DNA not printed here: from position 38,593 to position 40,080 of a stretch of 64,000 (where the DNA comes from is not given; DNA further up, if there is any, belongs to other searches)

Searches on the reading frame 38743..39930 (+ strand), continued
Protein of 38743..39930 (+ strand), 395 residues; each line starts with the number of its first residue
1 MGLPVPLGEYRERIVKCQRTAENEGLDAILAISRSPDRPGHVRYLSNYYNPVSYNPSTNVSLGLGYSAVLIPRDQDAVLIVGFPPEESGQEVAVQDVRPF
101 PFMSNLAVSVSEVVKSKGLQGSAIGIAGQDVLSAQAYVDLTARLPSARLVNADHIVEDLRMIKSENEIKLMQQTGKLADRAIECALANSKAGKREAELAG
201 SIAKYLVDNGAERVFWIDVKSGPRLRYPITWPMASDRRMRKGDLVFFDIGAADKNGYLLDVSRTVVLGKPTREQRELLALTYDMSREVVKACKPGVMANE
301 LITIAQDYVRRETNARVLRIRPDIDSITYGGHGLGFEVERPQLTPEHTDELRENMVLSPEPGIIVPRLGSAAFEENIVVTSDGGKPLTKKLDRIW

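Call 75: predict_structure(alignment_id=A3)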
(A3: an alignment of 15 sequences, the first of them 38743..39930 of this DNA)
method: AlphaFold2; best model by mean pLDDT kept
length: 395 residues; sequences in the alignment: 15
mean_pLDDT: 90.3   pTM: 0.89
mean pLDDT of the five models: 90.3, 90.3, 89.3, 89.3, 89.1
residues with pLDDT >= 90: 301; 70-90: 66; 50-70: 17; < 50: 11
segments of 3 or more residues with pLDDT < 50: 54-63
pLDDT, mean of each block of 10 residues (from residue 1): 91 98 98 89 94 51 74 96 83 93 77 96 96 91 96 96 97 95 94 97 96 92 77 91 94 94 93 94 94 97 94 87 80 94 92 97 90 95 90 52
secondary structure, 60 per line:
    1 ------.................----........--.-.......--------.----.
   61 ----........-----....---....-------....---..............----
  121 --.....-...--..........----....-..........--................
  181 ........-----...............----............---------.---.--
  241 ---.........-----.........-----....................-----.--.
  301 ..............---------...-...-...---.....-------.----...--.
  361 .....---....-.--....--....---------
elements in order: H7-23 E28-35 H40-46 E65-72 E78-81 H85-88 E96-99 H103-116 E123-127 H134-143 E148-151 H153-161 H165-188 H195-208 E213-221 E244-252 E258-266 H272-291 H300-314 E328-330 E332-334 E338-342 E355-357 E360-365 E369-372 E377-380 E383-386

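Call 77: fold_search(model_id=the predicted structure, library=pdb)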
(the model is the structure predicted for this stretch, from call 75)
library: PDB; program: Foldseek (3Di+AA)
matches with E <= 10: 710; with E <= 0.001: 246
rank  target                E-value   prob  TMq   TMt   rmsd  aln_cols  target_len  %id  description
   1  1wy2_B                1.4e-32  1.00  0.78  0.88   3.4       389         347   28  Crystal Structure of the Prolidase from Pyrococcus horikoshii OT3 (released 2005-02-22)
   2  1wy2_A                1.8e-32  1.00  0.77  0.86   3.5       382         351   29  Crystal Structure of the Prolidase from Pyrococcus horikoshii OT3 (released 2005-02-22)
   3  1pv9_A                2.1e-30  1.00  0.74  0.86   4.1       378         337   28  Prolidase from Pyrococcus furiosus (released 2004-03-23)
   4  3q6d_A                2.1e-29  1.00  0.77  0.85   3.5       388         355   26  Xaa-Pro dipeptidase from Bacillus anthracis. (released 2011-02-02)
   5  3q6d_C                2.2e-29  1.00  0.78  0.86   3.1       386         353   27  Xaa-Pro dipeptidase from Bacillus anthracis. (released 2011-02-02)
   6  4ege                  2.8e-29  1.00  0.76  0.81   4.7       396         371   25  Crystal Structure of Dipeptidase PepE from Mycobacterium ulcerans (released 2012-04-25)
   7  4fkc                  8.4e-29  1.00  0.76  0.81   4.2       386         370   24  Recombinant prolidase from Thermococcus sibiricus (released 2012-11-07)
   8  3q6d_D                9.5e-29  1.00  0.77  0.85   3.5       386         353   26  Xaa-Pro dipeptidase from Bacillus anthracis. (released 2011-02-02)
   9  1wn1_A                2.9e-28  1.00  0.74  0.82   4.3       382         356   24  Crystal Structure of Dipeptiase from Pyrococcus Horikoshii OT3 (released 2005-08-09)
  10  2zsg_B                4.3e-28  1.00  0.75  0.83   3.8       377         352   24  Crystal structure of X-Pro aminopeptidase from Thermotoga maritima MSB8 (released 2008-10-14)
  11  5giu                  4.6e-28  1.00  0.76  0.86   3.7       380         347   26  Crystal structure of Xaa-Pro peptidase from Deinococcus radiodurans, metal-free active site (released 2017-06-28)
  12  4zng_B                4.6e-28  1.00  0.75  0.82   4.3       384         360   23  X-ray crystallography of recombinant Lactococcus lactis prolidase (released 2016-08-10)
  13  2zsg_A                7.4e-28  1.00  0.77  0.85   3.3       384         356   24  Crystal structure of X-Pro aminopeptidase from Thermotoga maritima MSB8 (released 2008-10-14)
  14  5cnx_A                1.8e-27  1.00  0.74  0.81   4.9       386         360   24  Crystal structure of Xaa-Pro aminopeptidase from Escherichia coli K12 (released 2016-07-20)
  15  6xmr_A                2.1e-27  1.00  0.73  0.80   4.5       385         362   23  X-ray crystallographic structure model of Lactococcus lactis prolidase mutant H38S (released 2020-07-15)
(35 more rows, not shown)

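Call 86: search_protein_representatives(alignment_id=A4)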
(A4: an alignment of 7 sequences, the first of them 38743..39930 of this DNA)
Query: 7 sequences, 391 profile positions. Proteins with E-value up to 0.001 (for the whole library): 29522; up to 1e-10: 17218; up to 1e-30: 2952. The best 150 are listed.
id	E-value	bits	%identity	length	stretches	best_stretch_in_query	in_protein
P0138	1.8e-191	652.8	-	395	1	1-391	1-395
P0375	5.8e-186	634.6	-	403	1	2-389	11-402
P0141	8.3e-175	597.9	-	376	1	1-391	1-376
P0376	4.7e-93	328.7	-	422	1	5-391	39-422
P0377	1.2e-91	324.1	-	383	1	2-386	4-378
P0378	4.6e-85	302.4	-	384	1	5-389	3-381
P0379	1.6e-83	297.3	-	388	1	2-386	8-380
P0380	3.9e-80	286.2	-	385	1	4-391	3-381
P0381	1.0e-79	284.9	-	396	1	3-391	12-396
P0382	5.7e-79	282.4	-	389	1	8-391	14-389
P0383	6.6e-78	278.9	-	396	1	7-380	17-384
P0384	2.0e-77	277.3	-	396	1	5-387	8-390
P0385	2.5e-77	277.0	-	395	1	7-391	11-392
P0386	1.2e-73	264.9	-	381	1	2-391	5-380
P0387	1.7e-73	264.4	-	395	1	5-391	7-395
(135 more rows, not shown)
